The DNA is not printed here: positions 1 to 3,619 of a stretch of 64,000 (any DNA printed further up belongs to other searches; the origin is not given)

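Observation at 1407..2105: GlnE homolog carries two ACT domains and an Arg/Ser-rich low-complexity tract between its two nucleotidyltransferase halves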

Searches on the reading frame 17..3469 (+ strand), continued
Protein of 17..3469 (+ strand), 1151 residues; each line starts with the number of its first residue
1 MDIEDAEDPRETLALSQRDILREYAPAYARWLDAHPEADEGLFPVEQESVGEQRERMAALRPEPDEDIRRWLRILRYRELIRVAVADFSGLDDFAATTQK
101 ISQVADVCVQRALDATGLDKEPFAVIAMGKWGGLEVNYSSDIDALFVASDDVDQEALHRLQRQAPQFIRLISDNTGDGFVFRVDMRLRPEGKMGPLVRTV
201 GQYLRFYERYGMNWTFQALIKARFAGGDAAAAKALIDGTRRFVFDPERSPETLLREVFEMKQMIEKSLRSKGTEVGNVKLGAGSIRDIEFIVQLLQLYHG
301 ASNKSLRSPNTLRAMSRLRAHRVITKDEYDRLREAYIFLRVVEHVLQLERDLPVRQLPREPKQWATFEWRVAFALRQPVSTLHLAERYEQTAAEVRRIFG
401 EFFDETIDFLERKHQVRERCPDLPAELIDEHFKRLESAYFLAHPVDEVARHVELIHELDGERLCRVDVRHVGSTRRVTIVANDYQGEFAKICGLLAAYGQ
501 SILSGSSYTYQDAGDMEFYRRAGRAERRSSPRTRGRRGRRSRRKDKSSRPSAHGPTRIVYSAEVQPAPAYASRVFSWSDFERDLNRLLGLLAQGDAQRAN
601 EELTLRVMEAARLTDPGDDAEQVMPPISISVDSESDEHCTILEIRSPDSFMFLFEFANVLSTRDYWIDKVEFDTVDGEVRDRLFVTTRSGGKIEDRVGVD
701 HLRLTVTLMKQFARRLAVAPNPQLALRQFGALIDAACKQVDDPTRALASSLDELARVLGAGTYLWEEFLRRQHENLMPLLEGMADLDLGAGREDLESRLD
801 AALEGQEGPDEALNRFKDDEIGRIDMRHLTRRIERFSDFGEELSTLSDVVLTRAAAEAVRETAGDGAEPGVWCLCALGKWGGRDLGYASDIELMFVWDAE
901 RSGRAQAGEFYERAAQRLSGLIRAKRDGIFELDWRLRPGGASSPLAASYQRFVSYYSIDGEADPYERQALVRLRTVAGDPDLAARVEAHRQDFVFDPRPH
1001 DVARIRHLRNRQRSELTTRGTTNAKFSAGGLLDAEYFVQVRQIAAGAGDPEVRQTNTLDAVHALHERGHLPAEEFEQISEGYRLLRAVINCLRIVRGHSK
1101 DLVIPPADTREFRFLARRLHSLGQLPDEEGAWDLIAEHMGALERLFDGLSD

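Call 66: find_encoding_contigs(protein=P0038, flank=8000, max_places=1)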
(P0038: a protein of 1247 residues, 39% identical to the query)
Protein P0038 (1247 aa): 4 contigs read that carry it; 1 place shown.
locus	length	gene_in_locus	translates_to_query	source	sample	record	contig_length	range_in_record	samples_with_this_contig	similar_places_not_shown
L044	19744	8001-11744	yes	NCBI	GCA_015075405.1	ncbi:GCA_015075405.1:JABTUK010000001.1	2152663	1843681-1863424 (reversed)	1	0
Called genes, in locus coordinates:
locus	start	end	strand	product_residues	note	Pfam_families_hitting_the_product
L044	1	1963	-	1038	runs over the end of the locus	PF04313:HSDR_N, PF04851:ResIII, PF18766:SWI2_SNF2, PF22679:T1R_D3-like, PF11867:T1RH-like_C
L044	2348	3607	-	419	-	PF01420:Methylase_S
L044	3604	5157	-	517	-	PF12161:HsdM_N, PF02384:N6_Mtase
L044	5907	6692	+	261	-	PF00903:Glyoxalase, PF18029:Glyoxalase_6 (weak), PF22677:Ble-like_N (faint), PF00903:Glyoxalase, PF18029:Glyoxalase_6 (weak)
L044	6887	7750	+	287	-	PF00656:Peptidase_C14 (weak)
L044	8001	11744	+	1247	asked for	PF03710:GlnE, PF03445:DUF294 (faint), PF08335:GlnD_UR_UTase, PF10335:DUF294_C (faint), PF01842:ACT (weak), PF24931:ACT_ACR9_3rd (weak), PF03710:GlnE, PF08335:GlnD_UR_UTase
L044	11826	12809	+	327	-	PF01208:URO-D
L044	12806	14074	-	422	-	PF20706:GT4-conflict, PF13439:Glyco_transf_4, PF13579:Glyco_trans_4_4, PF00534:Glycos_transf_1, PF13692:Glyco_trans_1_4, PF13524:Glyco_trans_1_2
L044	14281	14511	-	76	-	-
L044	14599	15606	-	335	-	PF13480:Acetyltransf_6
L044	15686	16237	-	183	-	-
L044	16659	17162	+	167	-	PF08279:HTH_11 (weak), PF13404:HTH_AsnC-type, PF13412:HTH_24, PF01037:AsnC_trans_reg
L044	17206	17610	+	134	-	-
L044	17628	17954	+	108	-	PF11142:DUF2917 (weak)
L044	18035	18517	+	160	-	PF12867:DinB_2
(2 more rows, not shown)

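Call 67: find_encoding_contigs(protein=P0035, flank=8000, max_places=1)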
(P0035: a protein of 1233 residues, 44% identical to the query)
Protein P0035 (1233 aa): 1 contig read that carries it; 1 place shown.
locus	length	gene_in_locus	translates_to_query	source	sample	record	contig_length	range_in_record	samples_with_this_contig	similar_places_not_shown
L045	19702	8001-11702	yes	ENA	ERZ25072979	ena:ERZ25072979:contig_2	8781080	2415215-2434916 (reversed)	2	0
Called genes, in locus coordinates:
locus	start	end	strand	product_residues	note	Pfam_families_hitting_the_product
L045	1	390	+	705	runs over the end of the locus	PF00239:Resolvase, PF07508:Recombinase, PF13408:Zn_ribbon_recom, PF08281:Sigma70_r4_2 (faint), PF12728:HTH_17 (weak)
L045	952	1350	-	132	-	-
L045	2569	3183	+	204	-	PF05685:Uma2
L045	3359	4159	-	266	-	PF04055:Radical_SAM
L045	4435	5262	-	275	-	PF17930:LpxI_N, PF06230:LpxI_C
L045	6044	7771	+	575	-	PF13432:TPR_16 (faint), PF25063:ARM_TT21_C (faint), PF23914:TPR_CcmH_CycH (faint), PF14559:TPR_19 (faint), PF20308:TPR-S (faint), PF25058:ARM_TT21 (faint), PF07719:TPR_2 (faint), PF12895:ANAPC3 (faint), +8 more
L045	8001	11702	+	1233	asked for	PF03710:GlnE, PF08335:GlnD_UR_UTase, PF03710:GlnE, PF08335:GlnD_UR_UTase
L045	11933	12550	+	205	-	PF04028:DUF374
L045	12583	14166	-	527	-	PF00493:MCM (weak), PF13191:AAA_16 (faint), PF07724:AAA_2, PF00004:AAA, PF10431:ClpB_D2-small (faint)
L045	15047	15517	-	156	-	-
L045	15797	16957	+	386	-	PF02684:LpxB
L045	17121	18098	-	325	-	PF00923:TAL_FSA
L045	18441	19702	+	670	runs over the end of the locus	PF22745:Nlig-Ia, PF01653:DNA_ligase_aden, PF03120:OB_DNA_ligase, PF03119:DNA_ligase_ZBD, PF14520:HHH_5 (faint), PF12826:HHH_2, PF00533:BRCT, PF12738:PTCB-BRCT (weak)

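Call 70: find_encoding_contigs(protein=P0026, flank=6000, max_places=1)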
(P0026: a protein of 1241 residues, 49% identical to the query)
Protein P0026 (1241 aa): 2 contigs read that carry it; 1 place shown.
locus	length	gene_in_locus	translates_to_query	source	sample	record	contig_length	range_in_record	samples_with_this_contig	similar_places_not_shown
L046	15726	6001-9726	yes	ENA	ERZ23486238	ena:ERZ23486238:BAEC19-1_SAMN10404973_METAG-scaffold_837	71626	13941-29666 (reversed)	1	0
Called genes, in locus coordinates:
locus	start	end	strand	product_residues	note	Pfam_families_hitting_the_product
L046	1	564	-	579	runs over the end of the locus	-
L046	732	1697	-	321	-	PF23310:TPR_27 (faint), PF08238:Sel1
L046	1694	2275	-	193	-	-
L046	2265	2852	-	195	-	-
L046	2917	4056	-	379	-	PF14907:NTP_transf_5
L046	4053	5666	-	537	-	PF02518:HATPase_c (weak)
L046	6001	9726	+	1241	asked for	PF03710:GlnE, PF03445:DUF294 (faint), PF27446:GlnD_5th (faint), PF08335:GlnD_UR_UTase, PF10335:DUF294_C (faint), PF03710:GlnE, PF08335:GlnD_UR_UTase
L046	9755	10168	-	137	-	PF05168:HEPN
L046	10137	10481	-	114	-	PF01909:NTP_transf_2, PF18765:Polbeta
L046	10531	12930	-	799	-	PF01588:tRNA_bind, PF03483:B3_4, PF03484:B5, PF17759:tRNA_synthFbeta, PF03147:FDX-ACB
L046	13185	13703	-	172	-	-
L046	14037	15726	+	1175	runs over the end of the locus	PF02811:PHP, PF07733:DNA_pol3_alpha, PF17657:DNA_pol3_finger, PF14579:HHH_6, PF01336:tRNA_anti-codon (weak)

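Call 71: find_encoding_contigs(protein=P0114, flank=6000, max_places=1)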
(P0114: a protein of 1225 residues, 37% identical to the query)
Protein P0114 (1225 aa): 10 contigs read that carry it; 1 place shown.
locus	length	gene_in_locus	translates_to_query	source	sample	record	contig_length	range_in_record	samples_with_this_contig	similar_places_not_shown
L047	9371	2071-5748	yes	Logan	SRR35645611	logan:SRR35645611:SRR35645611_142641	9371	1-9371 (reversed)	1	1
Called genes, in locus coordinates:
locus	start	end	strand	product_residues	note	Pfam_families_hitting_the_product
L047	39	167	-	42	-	-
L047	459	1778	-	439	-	PF01408:GFO_IDH_MocA, PF22725:GFO_IDH_MocA_C3 (faint), PF19051:GFO_IDH_MocA_C2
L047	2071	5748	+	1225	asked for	PF03710:GlnE, PF08335:GlnD_UR_UTase, PF24931:ACT_ACR9_3rd, PF01842:ACT (weak), PF26956:ACT_ACR_D1 (weak), PF03710:GlnE, PF08335:GlnD_UR_UTase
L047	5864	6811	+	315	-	PF02881:SRP54_N, PF06414:Zeta_toxin (weak), PF13401:AAA_22 (weak), PF13604:AAA_30, PF00448:SRP54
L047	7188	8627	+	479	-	PF07642:BBP2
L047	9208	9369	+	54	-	?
